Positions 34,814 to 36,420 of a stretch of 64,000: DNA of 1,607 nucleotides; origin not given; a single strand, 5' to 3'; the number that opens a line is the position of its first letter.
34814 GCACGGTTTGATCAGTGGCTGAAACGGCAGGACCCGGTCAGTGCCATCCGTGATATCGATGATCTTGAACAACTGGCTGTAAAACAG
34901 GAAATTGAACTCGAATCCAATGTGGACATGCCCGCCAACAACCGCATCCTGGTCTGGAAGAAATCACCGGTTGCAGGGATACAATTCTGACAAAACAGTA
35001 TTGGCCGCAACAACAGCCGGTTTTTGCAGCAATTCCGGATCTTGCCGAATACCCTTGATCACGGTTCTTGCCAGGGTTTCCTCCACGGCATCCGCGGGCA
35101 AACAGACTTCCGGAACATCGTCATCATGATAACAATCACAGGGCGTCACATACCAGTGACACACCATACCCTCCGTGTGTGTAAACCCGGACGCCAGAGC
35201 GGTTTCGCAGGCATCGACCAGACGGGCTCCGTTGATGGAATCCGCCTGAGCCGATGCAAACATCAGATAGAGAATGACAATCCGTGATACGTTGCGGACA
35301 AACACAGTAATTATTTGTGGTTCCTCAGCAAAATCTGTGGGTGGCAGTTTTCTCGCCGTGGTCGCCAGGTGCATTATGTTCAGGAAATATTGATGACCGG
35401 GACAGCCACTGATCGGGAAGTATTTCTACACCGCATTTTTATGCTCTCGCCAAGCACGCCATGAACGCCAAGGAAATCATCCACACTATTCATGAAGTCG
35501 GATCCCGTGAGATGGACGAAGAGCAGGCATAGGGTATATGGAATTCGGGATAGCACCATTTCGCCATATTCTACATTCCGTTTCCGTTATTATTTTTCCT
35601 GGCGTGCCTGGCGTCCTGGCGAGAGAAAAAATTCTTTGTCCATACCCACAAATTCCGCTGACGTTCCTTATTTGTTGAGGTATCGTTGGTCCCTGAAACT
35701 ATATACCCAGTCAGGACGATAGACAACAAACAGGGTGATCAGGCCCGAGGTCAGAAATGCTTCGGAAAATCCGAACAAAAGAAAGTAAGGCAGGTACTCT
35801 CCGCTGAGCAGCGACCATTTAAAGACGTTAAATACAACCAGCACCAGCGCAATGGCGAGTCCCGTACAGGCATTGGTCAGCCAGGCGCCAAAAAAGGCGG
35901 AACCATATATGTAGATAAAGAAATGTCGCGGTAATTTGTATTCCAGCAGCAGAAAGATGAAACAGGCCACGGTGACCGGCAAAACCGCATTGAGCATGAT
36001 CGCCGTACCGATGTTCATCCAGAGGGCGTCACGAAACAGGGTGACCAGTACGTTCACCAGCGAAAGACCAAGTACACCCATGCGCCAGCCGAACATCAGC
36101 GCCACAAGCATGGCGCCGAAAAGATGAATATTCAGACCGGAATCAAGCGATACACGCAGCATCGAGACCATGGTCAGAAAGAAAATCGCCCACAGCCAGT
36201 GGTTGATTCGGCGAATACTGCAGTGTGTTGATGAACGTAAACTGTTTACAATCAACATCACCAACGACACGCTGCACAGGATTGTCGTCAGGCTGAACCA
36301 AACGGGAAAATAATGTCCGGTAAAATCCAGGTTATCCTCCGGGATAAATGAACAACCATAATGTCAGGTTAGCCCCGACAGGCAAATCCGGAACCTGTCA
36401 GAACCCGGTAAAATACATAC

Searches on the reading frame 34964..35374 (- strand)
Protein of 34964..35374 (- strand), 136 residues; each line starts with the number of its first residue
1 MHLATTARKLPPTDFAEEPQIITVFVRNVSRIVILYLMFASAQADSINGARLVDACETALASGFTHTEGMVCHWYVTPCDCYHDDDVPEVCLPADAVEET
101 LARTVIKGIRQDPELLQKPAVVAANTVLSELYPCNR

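Call 14: search_protein_families(library=pfam, proteins=[window:34964-35374:-])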
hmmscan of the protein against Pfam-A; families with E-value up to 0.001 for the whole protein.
window:34964-35374:- (136 aa): 1 family
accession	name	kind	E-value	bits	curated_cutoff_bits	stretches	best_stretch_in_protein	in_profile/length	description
PF18602.6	Rap1a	-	2.9e-09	37.8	27.7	1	48-134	1-90/90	Rap1a immunity proteins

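Call 84: find_encoding_contigs(protein=window:34964-35374:-, flank=3000, max_places=10)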
Protein window:34964-35374:- (136 aa): 12 contigs read that carry it; 3 places shown.
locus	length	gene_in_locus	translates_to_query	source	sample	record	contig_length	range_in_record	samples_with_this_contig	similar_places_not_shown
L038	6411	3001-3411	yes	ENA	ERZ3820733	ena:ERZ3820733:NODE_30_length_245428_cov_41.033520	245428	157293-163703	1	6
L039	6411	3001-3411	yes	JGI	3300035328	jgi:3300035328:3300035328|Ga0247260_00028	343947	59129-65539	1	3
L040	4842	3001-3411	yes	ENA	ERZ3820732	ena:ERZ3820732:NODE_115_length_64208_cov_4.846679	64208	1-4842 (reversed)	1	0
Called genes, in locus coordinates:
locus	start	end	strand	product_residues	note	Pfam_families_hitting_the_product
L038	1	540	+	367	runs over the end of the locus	PF01571:GCV_T, PF08669:GCV_T_C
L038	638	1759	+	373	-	PF00926:DHBP_synthase, PF00925:GTP_cyclohydro2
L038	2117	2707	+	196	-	PF01891:CbiM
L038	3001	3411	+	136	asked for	PF18602:Rap1a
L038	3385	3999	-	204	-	PF06080:DUF938, PF13649:Methyltransf_25 (weak)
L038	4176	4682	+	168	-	PF01451:LMWPc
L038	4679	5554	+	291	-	PF03881:Fructosamin_kin, PF01636:APH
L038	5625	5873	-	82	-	-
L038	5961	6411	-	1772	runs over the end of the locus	PF00989:PAS, PF08447:PAS_3, PF08448:PAS_4, PF08447:PAS_3, PF08448:PAS_4, PF13426:PAS_9, PF08447:PAS_3, PF13426:PAS_9, +10 more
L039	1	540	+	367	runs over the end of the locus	PF01571:GCV_T, PF08669:GCV_T_C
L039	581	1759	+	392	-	PF00926:DHBP_synthase, PF00925:GTP_cyclohydro2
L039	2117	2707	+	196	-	PF01891:CbiM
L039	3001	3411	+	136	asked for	PF18602:Rap1a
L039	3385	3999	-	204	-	PF06080:DUF938, PF13649:Methyltransf_25 (weak)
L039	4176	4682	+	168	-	PF01451:LMWPc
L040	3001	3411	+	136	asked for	PF18602:Rap1a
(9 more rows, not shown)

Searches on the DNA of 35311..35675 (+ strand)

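Call 47: search_dna_similar(query=window:35311-35675:+, collection=plasmids, mode=distant, max_evalue=10, max_rows=15)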
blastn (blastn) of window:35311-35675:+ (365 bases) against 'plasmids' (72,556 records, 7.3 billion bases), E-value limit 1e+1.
Records with a match: 7; places in all: 9; records where one place covers at least 80% of the query: 0.
Best place of each record, by identity: 95-99% 1; 90-95% 2; 80-90% 4.
By first word of the organism name: Bacillus 1; Halococcus 1; Bartonella 1; Rhodococcus 1; Lactococcus 1; Paracoccus 1; Klebsiella 1.
By predicted mobility (MOB-suite, as given by PLSDB): non-mobilizable 3; conjugative 2; mobilizable 2.
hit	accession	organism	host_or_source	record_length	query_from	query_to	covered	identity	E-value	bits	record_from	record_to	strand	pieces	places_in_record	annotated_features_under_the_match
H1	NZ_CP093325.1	Bacillus sp. N5-665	whole organism,peat soil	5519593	225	266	12%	85.7%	8e-3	48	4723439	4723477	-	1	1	none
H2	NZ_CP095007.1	Halococcus dombrowskii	Direct from delivered sample,Rock salt ...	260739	63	99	10%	84.2%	4e+0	39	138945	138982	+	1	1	hypothetical protein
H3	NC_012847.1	Bartonella grahamii as4aup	-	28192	176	210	10%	86.1%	4e+0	40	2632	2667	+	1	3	none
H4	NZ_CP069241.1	Rhodococcus sp. USK13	cell culture,Sand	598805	173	205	9%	85.7%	4e+0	39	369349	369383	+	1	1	none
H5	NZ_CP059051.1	Lactococcus lactis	cell culture,Cheese product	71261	107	132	7%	96.2%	3e-1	44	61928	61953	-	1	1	GNAT family N-acetyltransferase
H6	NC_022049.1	Paracoccus aminophilus JCM 7686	-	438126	301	326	7%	92.3%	4e+0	39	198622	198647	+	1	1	none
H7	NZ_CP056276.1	Klebsiella pneumoniae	culture,Wastewater effluent sample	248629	240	265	7%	92.3%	4e+0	39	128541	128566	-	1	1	NERD domain-containing protein/DEAD/DEAH box helicase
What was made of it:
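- Tried and rejected: Plasmid collection. blastn of the whole element gave only short chance matches (call 47).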

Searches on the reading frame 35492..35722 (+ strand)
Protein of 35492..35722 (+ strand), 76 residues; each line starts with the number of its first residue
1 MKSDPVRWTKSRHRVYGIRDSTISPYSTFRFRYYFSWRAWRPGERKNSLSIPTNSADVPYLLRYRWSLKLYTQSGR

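Call 14: search_protein_families(library=pfam, proteins=[window:35492-35722:+])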
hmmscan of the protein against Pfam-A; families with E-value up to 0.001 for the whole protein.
window:35492-35722:+ (76 aa): 0 families

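Call 59: search_protein_representatives(protein=window:35492-35722:+)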
Query: 76 residues. Proteins with E-value up to 0.001 (for the whole library): 1; up to 1e-10: 0; up to 1e-30: 0. The best 1 are listed.
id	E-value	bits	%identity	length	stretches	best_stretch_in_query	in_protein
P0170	1.1e-04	38.3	30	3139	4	21-59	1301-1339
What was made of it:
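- Tried and rejected: The 76-aa ORF, searched against 1.84 billion representatives, gave one weak hit that I treat as chance (call 59).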

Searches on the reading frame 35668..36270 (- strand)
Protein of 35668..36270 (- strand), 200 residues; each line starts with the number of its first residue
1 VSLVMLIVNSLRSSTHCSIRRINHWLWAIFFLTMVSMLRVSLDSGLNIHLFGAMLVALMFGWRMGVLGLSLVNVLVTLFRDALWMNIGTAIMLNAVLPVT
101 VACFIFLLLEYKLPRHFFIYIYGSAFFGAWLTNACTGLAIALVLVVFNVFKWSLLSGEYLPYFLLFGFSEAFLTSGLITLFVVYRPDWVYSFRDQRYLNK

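Call 14: search_protein_families(library=pfam, proteins=[window:35668-36270:-])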
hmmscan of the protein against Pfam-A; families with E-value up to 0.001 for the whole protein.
window:35668-36270:- (200 aa): 1 family
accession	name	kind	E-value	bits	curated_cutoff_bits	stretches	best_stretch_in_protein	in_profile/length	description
PF01891.21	CbiM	-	4.7e-15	56.4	23.1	1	3-188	22-205/205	Cobalt uptake substrate-specific transmembrane region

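Call 39: find_homologous_proteins(query=window:35668-36270:-, max_evalue=1e-20)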
Query window:35668-36270:- (200 aa): 48 proteins with E <= 1e-20 among 391 candidates.
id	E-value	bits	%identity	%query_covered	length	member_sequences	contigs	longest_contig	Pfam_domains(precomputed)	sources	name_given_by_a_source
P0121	1.0e-110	387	91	98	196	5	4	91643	PF01891.22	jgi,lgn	-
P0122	1.4e-79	285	66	99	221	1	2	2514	PF01891.22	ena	-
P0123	3.1e-78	280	64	100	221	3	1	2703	PF01891.22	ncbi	-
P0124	1.5e-75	272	63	99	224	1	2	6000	PF01891.22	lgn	-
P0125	1.2e-74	269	64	99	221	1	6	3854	PF01891.22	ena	-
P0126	4.6e-74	267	65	94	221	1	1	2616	PF01891.22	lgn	-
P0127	2.1e-72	261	61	98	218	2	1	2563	PF01891.22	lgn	-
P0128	4.6e-72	260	63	99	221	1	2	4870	PF01891.22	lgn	-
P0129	2.3e-70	255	59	97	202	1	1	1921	PF01891.22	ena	-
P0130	4.6e-70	254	66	90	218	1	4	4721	PF01891.22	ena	-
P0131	1.6e-69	252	63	90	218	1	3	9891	PF01891.22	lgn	-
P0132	3.5e-67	244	59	99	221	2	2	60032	PF01891.22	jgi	-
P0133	4.7e-66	241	58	99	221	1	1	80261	PF01891.22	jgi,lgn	-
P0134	9.3e-65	236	61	89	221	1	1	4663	PF01891.22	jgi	-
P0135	2.0e-63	232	59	93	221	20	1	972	PF01891.22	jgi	jgi:uncharacterized membrane protein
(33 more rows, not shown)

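Call 40: find_encoding_contigs(protein=P0121, flank=10000, max_places=6)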
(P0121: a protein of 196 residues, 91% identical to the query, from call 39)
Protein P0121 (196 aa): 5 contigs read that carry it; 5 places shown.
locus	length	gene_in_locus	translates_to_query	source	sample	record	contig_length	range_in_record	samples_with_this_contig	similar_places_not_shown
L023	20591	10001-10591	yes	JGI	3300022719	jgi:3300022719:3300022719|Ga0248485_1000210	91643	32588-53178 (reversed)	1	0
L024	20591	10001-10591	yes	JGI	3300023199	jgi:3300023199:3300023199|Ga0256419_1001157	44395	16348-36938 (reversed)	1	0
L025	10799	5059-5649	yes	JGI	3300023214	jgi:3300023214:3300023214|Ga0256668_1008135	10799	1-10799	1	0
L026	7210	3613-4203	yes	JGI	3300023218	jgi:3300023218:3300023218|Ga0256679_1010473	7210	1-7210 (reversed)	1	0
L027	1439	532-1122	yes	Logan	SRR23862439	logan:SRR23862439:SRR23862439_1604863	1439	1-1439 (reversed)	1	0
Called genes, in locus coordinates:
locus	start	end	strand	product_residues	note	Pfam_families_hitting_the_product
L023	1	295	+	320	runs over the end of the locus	PF01012:ETF, PF00766:ETF_alpha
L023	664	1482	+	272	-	PF02649:GCHY-1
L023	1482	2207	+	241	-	PF00702:Hydrolase, PF13419:HAD_2, PF13242:Hydrolase_like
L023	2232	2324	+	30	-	-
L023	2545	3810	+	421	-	PF13433:Peripla_BP_5, PF13458:Peripla_BP_6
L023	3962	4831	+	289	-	PF02653:BPD_transp_2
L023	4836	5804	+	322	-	PF02653:BPD_transp_2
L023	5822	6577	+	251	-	PF00005:ABC_tran, PF13304:AAA_21 (weak), PF12399:BCA_ABC_TP_C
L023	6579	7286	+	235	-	PF00005:ABC_tran, PF13304:AAA_21 (weak)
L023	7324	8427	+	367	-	PF01571:GCV_T, PF08669:GCV_T_C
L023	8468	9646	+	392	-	PF00926:DHBP_synthase, PF00925:GTP_cyclohydro2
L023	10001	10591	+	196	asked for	PF01891:CbiM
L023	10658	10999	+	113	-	PF18602:Rap1a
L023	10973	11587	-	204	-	PF06080:DUF938, PF13649:Methyltransf_25 (weak)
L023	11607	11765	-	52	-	-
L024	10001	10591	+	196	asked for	PF01891:CbiM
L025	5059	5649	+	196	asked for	PF01891:CbiM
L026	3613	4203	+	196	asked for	PF01891:CbiM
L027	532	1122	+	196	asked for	PF01891:CbiM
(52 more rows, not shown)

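Call 78: find_encoding_contigs(protein=window:35668-36270:-, flank=3000, max_places=10)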
Protein window:35668-36270:- (200 aa): no gene with exactly this product is on record in the collection.

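Call 81: find_encoding_contigs(protein=window:35668-36258:-, flank=3000, max_places=10)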
Protein window:35668-36258:- (196 aa): 16 contigs read that carry it; 5 places shown.
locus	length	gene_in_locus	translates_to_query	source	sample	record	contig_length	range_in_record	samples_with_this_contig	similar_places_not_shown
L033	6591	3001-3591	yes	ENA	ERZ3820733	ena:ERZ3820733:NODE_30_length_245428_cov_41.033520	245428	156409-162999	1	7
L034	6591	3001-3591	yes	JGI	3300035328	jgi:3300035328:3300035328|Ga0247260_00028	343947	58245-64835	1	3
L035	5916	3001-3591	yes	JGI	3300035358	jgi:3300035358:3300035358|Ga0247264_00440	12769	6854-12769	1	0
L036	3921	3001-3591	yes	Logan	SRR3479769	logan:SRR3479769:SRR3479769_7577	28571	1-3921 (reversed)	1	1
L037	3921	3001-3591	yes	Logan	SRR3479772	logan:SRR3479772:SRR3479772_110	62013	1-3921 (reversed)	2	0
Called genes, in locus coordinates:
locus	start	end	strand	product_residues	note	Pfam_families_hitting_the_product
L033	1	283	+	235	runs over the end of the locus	PF00005:ABC_tran, PF13304:AAA_21 (faint)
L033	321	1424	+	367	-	PF01571:GCV_T, PF08669:GCV_T_C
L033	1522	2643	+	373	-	PF00926:DHBP_synthase, PF00925:GTP_cyclohydro2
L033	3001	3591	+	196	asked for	PF01891:CbiM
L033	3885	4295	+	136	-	PF18602:Rap1a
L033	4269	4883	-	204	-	PF06080:DUF938, PF13649:Methyltransf_25 (weak)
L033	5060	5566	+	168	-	PF01451:LMWPc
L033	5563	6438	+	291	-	PF03881:Fructosamin_kin, PF01636:APH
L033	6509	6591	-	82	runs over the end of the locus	-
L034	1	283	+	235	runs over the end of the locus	PF00005:ABC_tran, PF13304:AAA_21 (faint)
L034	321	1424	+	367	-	PF01571:GCV_T, PF08669:GCV_T_C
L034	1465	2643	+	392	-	PF00926:DHBP_synthase, PF00925:GTP_cyclohydro2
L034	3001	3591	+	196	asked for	PF01891:CbiM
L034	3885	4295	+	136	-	PF18602:Rap1a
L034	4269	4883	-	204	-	PF06080:DUF938, PF13649:Methyltransf_25 (weak)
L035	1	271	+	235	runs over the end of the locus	PF00005:ABC_tran, PF13304:AAA_21 (faint)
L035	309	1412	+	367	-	PF01571:GCV_T, PF08669:GCV_T_C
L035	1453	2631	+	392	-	PF00926:DHBP_synthase, PF00925:GTP_cyclohydro2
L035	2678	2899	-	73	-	-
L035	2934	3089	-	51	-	-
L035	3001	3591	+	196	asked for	PF01891:CbiM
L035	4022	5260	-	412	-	PF04055:Radical_SAM, PF13353:Fer4_12 (weak), PF13186:SPASM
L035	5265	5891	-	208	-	PF03070:TENA_THI-4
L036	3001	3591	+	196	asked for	PF01891:CbiM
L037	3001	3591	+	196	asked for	PF01891:CbiM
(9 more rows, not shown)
